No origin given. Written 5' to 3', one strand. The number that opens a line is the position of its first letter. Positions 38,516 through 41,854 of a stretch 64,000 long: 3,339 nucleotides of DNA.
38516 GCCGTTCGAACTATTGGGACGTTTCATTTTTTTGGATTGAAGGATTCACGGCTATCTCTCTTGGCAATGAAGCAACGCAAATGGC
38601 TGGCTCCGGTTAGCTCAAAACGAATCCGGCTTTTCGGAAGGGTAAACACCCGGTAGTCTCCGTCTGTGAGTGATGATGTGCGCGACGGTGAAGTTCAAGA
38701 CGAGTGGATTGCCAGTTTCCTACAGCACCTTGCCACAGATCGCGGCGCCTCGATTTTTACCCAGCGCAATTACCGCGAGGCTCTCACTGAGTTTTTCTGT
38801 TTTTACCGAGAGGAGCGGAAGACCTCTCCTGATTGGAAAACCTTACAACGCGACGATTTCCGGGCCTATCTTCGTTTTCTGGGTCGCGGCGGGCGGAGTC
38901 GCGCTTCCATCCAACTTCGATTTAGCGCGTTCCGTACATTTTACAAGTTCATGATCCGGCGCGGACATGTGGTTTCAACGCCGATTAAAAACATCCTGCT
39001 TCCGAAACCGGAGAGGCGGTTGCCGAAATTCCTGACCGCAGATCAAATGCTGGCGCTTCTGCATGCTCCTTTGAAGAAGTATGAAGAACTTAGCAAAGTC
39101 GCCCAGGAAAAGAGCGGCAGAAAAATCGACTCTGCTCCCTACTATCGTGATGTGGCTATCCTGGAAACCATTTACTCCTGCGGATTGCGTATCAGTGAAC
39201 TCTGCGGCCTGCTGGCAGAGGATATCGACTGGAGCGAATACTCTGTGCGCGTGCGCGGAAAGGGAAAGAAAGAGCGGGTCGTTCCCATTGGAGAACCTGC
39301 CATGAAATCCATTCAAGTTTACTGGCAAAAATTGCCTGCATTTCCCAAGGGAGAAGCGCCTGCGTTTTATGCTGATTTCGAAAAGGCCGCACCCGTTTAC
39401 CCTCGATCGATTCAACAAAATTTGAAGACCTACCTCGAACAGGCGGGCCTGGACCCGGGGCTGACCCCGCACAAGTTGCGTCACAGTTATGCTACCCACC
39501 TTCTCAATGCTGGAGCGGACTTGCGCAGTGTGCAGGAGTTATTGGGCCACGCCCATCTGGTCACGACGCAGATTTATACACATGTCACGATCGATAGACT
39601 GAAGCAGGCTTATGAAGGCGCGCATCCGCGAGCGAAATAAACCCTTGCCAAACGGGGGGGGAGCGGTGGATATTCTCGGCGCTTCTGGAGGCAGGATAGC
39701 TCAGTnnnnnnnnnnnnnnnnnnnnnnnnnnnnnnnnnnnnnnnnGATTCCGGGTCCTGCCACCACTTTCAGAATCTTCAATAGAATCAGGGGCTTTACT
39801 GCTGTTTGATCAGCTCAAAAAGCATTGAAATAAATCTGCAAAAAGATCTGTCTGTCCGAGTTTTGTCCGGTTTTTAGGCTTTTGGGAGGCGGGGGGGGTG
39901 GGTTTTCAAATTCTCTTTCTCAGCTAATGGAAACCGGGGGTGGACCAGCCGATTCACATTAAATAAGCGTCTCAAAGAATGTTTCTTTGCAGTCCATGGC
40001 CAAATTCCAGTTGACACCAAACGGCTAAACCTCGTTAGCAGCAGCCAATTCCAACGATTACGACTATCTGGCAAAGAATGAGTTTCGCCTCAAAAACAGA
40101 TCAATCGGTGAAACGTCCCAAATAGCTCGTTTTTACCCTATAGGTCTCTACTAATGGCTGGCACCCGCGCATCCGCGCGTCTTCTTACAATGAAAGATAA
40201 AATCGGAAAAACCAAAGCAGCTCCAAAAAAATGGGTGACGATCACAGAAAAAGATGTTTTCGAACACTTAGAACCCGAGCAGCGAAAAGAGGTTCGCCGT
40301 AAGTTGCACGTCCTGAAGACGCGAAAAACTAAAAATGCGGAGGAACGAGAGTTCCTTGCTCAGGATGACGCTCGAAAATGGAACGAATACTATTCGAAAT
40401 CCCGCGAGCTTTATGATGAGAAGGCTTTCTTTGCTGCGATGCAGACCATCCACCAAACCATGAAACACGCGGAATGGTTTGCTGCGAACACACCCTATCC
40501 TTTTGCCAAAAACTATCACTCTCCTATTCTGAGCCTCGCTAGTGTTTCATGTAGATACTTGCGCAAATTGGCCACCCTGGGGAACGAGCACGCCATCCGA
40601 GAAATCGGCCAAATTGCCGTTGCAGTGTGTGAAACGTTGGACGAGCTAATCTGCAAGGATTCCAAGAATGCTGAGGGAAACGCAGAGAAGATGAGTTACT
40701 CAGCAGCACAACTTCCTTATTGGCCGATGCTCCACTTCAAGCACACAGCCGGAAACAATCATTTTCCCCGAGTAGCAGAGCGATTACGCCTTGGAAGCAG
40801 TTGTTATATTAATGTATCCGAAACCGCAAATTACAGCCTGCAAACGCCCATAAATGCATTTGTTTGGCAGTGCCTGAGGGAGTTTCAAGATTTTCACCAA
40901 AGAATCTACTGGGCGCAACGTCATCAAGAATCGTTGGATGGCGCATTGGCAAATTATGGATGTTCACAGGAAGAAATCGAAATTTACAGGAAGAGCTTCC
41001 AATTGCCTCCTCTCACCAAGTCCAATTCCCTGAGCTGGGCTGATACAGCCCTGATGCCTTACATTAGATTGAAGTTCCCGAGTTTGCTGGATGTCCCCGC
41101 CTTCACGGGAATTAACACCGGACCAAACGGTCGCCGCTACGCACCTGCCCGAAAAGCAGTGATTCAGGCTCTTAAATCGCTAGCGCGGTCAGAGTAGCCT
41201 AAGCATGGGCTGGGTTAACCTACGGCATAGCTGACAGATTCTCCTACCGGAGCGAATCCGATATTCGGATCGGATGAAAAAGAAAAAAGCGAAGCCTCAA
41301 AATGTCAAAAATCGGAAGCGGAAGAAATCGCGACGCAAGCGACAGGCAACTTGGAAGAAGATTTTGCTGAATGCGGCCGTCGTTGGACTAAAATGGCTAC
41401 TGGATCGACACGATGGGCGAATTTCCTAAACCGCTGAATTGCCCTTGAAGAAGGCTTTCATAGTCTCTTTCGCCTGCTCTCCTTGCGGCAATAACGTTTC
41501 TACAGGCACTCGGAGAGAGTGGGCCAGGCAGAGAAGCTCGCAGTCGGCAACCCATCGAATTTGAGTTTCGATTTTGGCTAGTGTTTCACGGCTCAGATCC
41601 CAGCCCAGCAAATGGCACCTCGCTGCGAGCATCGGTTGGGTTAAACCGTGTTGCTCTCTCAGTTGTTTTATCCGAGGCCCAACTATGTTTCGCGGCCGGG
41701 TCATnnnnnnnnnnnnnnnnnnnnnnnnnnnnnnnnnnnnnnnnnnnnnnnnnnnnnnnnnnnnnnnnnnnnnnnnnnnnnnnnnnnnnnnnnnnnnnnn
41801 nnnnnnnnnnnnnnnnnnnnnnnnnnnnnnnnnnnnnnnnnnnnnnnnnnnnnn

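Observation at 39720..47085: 7.3-kb integrative element in tRNA-Phe with a replication module, satellite/PICI-like in size and layout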

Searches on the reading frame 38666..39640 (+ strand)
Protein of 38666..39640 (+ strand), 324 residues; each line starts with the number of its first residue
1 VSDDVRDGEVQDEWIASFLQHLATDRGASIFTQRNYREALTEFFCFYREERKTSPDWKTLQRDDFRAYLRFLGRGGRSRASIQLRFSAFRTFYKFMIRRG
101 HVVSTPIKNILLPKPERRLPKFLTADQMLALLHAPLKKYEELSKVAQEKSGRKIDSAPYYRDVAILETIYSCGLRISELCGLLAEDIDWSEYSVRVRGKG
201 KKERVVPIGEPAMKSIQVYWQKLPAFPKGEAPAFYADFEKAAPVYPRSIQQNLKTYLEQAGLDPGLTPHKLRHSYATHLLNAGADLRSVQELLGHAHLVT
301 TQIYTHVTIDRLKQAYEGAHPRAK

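Call 4: search_protein_families(library=pfam, proteins=[window:38666-39640:+], max_evalue=0.1)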
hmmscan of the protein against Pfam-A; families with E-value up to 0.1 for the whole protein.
window:38666-39640:+ (324 aa): 5 families
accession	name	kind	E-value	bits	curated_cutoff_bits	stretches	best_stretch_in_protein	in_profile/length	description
PF00589.27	Phage_integrase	-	1.8e-40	139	27.1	1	137-308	17-169/172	Phage integrase family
PF02899.23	Phage_int_SAM_1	-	4.1e-14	53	22.3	1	15-100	1-83/83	Phage integrase, N-terminal SAM-like domain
PF13495.12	Phage_int_SAM_4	-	1.4e-05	25.9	27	1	15-96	2-78/85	Phage integrase, N-terminal SAM-like domain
PF13102.12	Phage_int_SAM_5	-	0.0017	19.2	22.3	1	29-106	18-92/98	Phage integrase SAM-like domain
PF17948.6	DnaT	-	0.03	14.5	25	0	37-59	29-51/69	DnaT DNA-binding domain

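Call 8: find_encoding_contigs(protein=window:38666-39640:+, flank=10000, max_places=10)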
Protein window:38666-39640:+ (324 aa): no gene with exactly this product is on record in the collection.

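Call 35: find_related_loci(query=window:38666-39640:+, collection=genome_contigs, flank=10000)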
Query window:38666-39640:+ (324 aa) in genome_contigs; peptide patterns used: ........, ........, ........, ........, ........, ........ (x = any residue, [..] = any of these).
65 stretches matched a pattern; 3 encode a relative of the query (tblastn E <= 1e-3); 3 distinct loci.
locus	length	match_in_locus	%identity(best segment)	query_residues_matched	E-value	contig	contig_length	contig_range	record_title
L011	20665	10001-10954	74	7-324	2e-161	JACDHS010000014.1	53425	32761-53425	MAG: Verrucomicrobia bacterium isolate MGR_bin444 SD2911_NODE_68_length_53425_cov_2.243724, whole genome shotgun sequenc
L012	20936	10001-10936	66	9-323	2e-140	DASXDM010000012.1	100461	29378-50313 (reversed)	MAG TPA_asm: Verrucomicrobiia bacterium isolate SMAG_U5086 k141_386375, whole genome shotgun sequence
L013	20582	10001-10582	24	103-317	9e-10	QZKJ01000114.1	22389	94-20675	MAG: Desulfurivibrio sp. isolate SURF_16 Ga0104751_1003500, whole genome shotgun sequence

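Call 42: search_protein_families(library=pfam, proteins=[L011:11316-11726:+, L011:11814-13181:-, L011:13247-17560:-], max_evalue=0.001)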
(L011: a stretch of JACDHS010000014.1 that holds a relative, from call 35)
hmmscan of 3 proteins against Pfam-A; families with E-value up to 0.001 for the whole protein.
L011:11316-11726:+ (136 aa): 0 families

L011:11814-13181:- (455 aa): 2 families
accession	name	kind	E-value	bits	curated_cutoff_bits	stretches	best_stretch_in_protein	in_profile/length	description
PF01966.28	HD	-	5.9e-07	30.2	22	1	82-157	1-61/116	HD domain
PF13286.11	HD_assoc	-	0.00024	22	22.2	1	431-448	71-88/91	Phosphohydrolase-associated domain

L011:13247-17560:- (1437 aa): 5 families
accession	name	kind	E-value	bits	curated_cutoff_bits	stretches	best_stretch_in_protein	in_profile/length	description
PF23500.1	DUF7133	-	4.6e-76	257.1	27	1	333-676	6-384/385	Domain of unknown function (DUF7133)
PF13472.12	Lipase_GDSL_2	-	4.6e-16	60.3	32.9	1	42-226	16-177/178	GDSL-like Lipase/Acylhydrolase family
PF13646.12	HEAT_2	-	3.9e-13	49.9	27.7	1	752-828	2-76/88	HEAT repeats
PF00034.26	Cytochrom_C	-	0.00056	21.6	21.3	0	1143-1188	4-47/90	Cytochrome c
PF00657.28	Lipase_GDSL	-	0.00059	20.5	23.6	0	33-231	2-207/208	GDSL-like Lipase/Acylhydrolase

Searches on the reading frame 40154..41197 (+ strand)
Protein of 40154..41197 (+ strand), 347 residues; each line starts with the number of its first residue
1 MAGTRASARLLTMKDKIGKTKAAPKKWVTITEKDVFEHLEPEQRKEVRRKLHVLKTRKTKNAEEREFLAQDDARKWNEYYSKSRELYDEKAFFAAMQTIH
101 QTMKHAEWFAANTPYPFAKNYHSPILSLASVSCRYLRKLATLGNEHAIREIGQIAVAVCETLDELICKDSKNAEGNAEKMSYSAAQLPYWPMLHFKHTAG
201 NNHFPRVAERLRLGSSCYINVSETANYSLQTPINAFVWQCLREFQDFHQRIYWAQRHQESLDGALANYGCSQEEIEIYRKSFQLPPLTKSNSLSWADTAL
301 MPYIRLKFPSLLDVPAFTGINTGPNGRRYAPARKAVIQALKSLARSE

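Call 4: search_protein_families(library=pfam, proteins=[window:40154-41197:+], max_evalue=0.1)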
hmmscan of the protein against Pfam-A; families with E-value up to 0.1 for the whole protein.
window:40154-41197:+ (347 aa): 0 families

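Call 5: search_protein_families(library=phrogs, proteins=[window:40154-41197:+], max_evalue=0.01)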
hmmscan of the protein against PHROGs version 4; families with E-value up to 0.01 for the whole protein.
window:40154-41197:+ (347 aa): 0 families

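Call 14: search_protein_families(library=padloc, proteins=[window:40154-41197:+], max_evalue=0.01)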
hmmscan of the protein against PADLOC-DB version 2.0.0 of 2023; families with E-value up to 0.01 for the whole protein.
window:40154-41197:+ (347 aa): 0 families

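Call 15: search_protein_families(library=ncbifam, proteins=[window:40154-41197:+], max_evalue=0.01)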
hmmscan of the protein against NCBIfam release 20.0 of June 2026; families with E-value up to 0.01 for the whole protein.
window:40154-41197:+ (347 aa): 0 families

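Call 28: find_homologous_proteins(query=window:40154-41197:+)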
Query window:40154-41197:+ (347 aa): 23 proteins with E <= 0.001 among 2975 candidates.
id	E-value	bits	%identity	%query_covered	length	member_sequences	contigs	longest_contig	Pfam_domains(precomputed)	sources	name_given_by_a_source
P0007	9.4e-235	796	100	100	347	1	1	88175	-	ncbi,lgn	-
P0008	2.4e-80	288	48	80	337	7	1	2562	-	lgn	-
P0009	8.2e-80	287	40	93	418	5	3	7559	-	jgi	jgi:hypothetical protein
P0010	6.8e-79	284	44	89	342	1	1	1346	-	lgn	-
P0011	7.6e-78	280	47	78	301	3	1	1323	-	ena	-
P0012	1.1e-76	276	40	93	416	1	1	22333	-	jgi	jgi:hypothetical protein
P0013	1.9e-76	276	39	92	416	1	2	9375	-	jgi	jgi:hypothetical protein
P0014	1.2e-75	273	39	92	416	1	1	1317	-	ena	-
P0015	2.6e-75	272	40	92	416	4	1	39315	-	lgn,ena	-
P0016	3.3e-74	268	40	93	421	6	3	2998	-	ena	-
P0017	1.2e-73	266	40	93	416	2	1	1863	-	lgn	-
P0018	1.2e-73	266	39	93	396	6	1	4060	-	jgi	jgi:hypothetical protein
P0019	2.5e-73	265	43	88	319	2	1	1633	-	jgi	jgi:hypothetical protein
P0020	1.4e-72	263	40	92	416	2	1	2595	-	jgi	jgi:hypothetical protein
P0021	4.6e-71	258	44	79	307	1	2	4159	-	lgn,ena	-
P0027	7.9e-59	218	39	82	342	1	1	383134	-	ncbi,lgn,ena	-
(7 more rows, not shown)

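Call 30: find_encoding_contigs(protein=P0027, flank=10000, max_places=3)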
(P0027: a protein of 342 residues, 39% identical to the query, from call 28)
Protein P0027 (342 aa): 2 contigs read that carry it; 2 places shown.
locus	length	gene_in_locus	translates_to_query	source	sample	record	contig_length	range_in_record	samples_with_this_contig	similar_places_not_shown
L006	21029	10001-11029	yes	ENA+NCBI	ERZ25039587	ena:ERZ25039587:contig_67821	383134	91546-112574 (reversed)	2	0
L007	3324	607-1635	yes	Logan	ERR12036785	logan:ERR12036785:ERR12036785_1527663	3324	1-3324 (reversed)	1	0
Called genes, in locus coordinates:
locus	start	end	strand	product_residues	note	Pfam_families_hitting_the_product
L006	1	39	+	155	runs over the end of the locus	-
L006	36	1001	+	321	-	-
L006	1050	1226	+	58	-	-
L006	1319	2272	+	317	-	PF01596:Methyltransf_3 (weak), PF13578:Methyltransf_24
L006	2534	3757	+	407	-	-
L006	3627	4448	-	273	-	PF00106:adh_short, PF08659:KR (weak), PF13460:NAD_binding_10 (weak), PF13561:adh_short_C2, PF08643:DUF1776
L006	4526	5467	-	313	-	PF00109:ketoacyl-synt, PF02801:Ketoacyl-synt_C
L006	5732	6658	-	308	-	PF22817:ApeP-like (faint), PF07977:FabA, PF22818:ApeI-like (weak)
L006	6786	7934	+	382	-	PF20706:GT4-conflict (faint), PF13439:Glyco_transf_4, PF13579:Glyco_trans_4_4, PF00534:Glycos_transf_1, PF13692:Glyco_trans_1_4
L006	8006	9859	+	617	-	PF12796:Ank_2, PF13637:Ank_4, PF12796:Ank_2, PF13637:Ank_4, PF13857:Ank_5, PF12796:Ank_2, PF13637:Ank_4, PF12796:Ank_2, +27 more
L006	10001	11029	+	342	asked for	-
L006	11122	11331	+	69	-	PF13619:KTSC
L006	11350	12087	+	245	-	-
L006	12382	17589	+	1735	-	PF00082:Peptidase_S8, PF15780:ASH (faint), PF22073:Cep192_D4 (faint), PF22544:HYDIN_VesB_CFA65-like_Ig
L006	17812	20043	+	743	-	-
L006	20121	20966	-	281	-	PF13369:Transglut_core2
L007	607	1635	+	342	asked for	-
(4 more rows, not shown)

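Call 31: find_encoding_contigs(protein=P0015, flank=10000, max_places=3)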
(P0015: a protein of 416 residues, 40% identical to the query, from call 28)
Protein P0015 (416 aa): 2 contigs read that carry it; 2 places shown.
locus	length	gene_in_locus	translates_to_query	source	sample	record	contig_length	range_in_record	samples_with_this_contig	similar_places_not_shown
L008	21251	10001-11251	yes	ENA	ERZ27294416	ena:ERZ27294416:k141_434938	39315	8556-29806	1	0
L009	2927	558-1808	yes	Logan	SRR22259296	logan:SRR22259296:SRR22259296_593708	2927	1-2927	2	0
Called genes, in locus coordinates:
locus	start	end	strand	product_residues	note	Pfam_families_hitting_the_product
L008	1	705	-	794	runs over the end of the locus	PF13802:Gal_mutarotas_2, PF01055:Glyco_hydro_31_2nd, PF21365:Glyco_hydro_31_3rd, PF17137:DUF5110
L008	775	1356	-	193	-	-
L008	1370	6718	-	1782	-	PF13287:Fn3_assoc, PF13290:CHB_HEX_C_1, PF07691:PA14, PF17957:Big_7, PF13287:Fn3_assoc, PF13290:CHB_HEX_C_1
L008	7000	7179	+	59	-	-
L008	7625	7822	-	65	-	-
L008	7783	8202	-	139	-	-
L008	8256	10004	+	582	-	PF01555:N6_N4_Mtase, PF04471:Mrr_cat, PF22722:NA-iREase1 (weak)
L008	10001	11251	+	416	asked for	-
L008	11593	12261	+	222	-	-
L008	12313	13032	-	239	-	-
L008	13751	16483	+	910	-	PF22666:Glyco_hydro_2_N2, PF00703:Glyco_hydro_2, PF18368:Ig_GlcNase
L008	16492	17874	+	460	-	PF04616:Glyco_hydro_43, PF03422:CBM_6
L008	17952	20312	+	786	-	PF03422:CBM_6 (faint), PF01120:Alpha_L_fucos, PF16757:Fucosidase_C (weak), PF17996:CE2_N (weak)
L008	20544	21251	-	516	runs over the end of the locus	PF04616:Glyco_hydro_43, PF14200:RicinB_lectin_2 (faint)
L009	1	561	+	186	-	?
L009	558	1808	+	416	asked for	-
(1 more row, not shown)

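Call 32: find_encoding_contigs(protein=P0012, flank=10000, max_places=3)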
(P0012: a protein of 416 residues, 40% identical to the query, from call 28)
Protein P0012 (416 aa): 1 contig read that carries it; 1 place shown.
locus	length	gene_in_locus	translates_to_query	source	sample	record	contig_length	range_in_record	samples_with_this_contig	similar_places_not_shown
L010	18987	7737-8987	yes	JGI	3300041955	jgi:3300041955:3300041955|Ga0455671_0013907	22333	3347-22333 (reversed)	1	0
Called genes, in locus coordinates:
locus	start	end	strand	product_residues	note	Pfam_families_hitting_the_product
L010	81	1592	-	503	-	PF00144:Beta-lactamase, PF11954:DUF3471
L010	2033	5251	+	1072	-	PF20464:MmeI_N, PF20465:MmeI_hel, PF20473:MmeI_Mtase, PF07669:Eco57I (weak), PF20466:MmeI_TRD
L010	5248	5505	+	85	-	-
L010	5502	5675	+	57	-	-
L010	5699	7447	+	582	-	PF00514:Arm (faint), PF02985:HEAT (faint), PF03130:HEAT_PBS (faint), PF11791:Aconitase_B_N (faint), PF12717:Cnd1 (faint), PF13646:HEAT_2, PF13513:HEAT_EZ (weak), PF13646:HEAT_2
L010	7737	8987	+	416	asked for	-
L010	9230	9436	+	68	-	PF13619:KTSC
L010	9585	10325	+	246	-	-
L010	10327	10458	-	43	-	-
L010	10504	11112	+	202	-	-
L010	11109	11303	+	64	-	-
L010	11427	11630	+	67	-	-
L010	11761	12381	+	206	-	-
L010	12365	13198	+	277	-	-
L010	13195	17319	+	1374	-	PF00072:Response_reg, PF00989:PAS, PF08448:PAS_4, PF13188:PAS_8, PF13426:PAS_9, PF01590:GAF, PF13185:GAF_2, PF00989:PAS, +16 more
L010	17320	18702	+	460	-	PF01134:GIDA (faint), PF03486:HI0933_like (faint), PF07992:Pyr_redox_2, PF12831:FAD_oxidored, PF13450:NAD_binding_8 (faint), PF13738:Pyr_redox_3, PF00070:Pyr_redox, PF02852:Pyr_redox_dim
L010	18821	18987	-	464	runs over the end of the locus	-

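Call 61: search_solved_structures(query=A2, max_evalue=1)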
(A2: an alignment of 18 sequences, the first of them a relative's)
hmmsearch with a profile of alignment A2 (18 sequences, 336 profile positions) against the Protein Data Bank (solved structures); distinct sequences matched with E-value up to 1: 6.
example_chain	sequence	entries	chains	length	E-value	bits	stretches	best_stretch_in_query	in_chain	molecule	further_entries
5c5b_B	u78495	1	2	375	0.032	16.7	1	218-310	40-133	DCC-interacting protein 13-beta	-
4h8s_A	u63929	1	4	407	0.038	16.5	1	218-310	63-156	DCC-interacting protein 13-beta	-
7udj_H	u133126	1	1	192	0.047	16.2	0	111-165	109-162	De novo designed helical repeat protein RPB_PEW3_R4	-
8g9k_A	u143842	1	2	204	0.06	15.8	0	103-146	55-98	THR2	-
6w2r_A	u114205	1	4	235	0.32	13.4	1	108-139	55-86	Junction 19 DHR54-DHR79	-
5cwl_A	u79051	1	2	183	0.84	12.1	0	108-137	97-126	Designed helical repeat protein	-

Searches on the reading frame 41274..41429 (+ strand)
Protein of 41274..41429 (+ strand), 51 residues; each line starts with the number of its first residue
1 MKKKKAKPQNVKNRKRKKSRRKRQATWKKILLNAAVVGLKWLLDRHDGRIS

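Call 4: search_protein_families(library=pfam, proteins=[window:41274-41429:+], max_evalue=0.1)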
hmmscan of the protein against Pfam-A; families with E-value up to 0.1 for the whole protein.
window:41274-41429:+ (51 aa): 2 families
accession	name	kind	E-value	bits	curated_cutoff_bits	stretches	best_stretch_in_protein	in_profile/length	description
PF06781.17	CrgA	-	0.015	15.9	24.8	1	3-43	9-51/89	Cell division protein CrgA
PF04088.18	Peroxin-13_N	-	0.035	14.8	22.3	1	5-45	104-144/146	Peroxin 13, N-terminal region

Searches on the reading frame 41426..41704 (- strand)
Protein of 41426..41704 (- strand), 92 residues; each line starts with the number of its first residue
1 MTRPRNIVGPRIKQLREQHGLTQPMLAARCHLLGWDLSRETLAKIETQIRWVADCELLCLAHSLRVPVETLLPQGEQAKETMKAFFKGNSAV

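Call 4: search_protein_families(library=pfam, proteins=[window:41426-41704:-], max_evalue=0.1)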
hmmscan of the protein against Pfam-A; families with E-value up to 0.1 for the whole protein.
window:41426-41704:- (92 aa): 4 families
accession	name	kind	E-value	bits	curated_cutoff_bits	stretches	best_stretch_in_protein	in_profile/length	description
PF13560.12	HTH_31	-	6.9e-06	26.7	27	1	9-50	3-39/64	Helix-turn-helix domain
PF01381.28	HTH_3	-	4.6e-05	23.8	23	1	12-51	1-35/55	Helix-turn-helix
PF12844.13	HTH_19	-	0.008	16.5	30.2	1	9-46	1-33/64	Helix-turn-helix domain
PF02338.25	OTU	-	0.02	15.9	23.3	1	31-83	43-97/128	OTU-like cysteine protease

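Call 5: search_protein_families(library=phrogs, proteins=[window:41426-41704:-], max_evalue=0.01)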
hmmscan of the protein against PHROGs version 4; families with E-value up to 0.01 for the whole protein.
window:41426-41704:- (92 aa): 4 families
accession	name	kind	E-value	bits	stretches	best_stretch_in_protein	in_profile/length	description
phrog_5823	-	transcription regulation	1.1e-07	32.3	1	8-81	7-76/404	transcriptional regulator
phrog_8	-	transcription regulation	8.5e-05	23.1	1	10-73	79-137/346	transcriptional regulator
phrog_3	-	transcription regulation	0.00045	21.1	1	4-78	85-152/430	transcriptional repressor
phrog_2967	-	transcription regulation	0.0022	18.6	1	5-50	8-48/225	transcriptional regulator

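Call 14: search_protein_families(library=padloc, proteins=[window:41426-41704:-], max_evalue=0.01)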
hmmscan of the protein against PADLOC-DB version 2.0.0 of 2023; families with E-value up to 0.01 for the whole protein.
window:41426-41704:- (92 aa): 5 families
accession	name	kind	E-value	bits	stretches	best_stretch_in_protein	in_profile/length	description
PDLC02926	HTH_VI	-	4.2e-06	24.9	1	11-80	5-69/92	-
PDLC03665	Control_protein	-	0.00089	17.5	1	5-72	6-69/77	control protein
PDLC03951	RmrA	-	0.0011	16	1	9-91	10-86/400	-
PDLC04775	PDC-M69A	-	0.0027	16.2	1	7-87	7-82/113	-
PDLC03953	RmrA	-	0.0063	13.8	1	8-81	6-74/373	-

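Call 15: search_protein_families(library=ncbifam, proteins=[window:41426-41704:-], max_evalue=0.01)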
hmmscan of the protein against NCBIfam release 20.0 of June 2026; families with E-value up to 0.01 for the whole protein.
window:41426-41704:- (92 aa): 1 family
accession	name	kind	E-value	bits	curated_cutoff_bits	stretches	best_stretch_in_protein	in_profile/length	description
NF006015.0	PRK08154.1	subfamily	0.00077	18.7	204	1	8-80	31-98/314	anaerobic benzoate catabolism transcriptional regulator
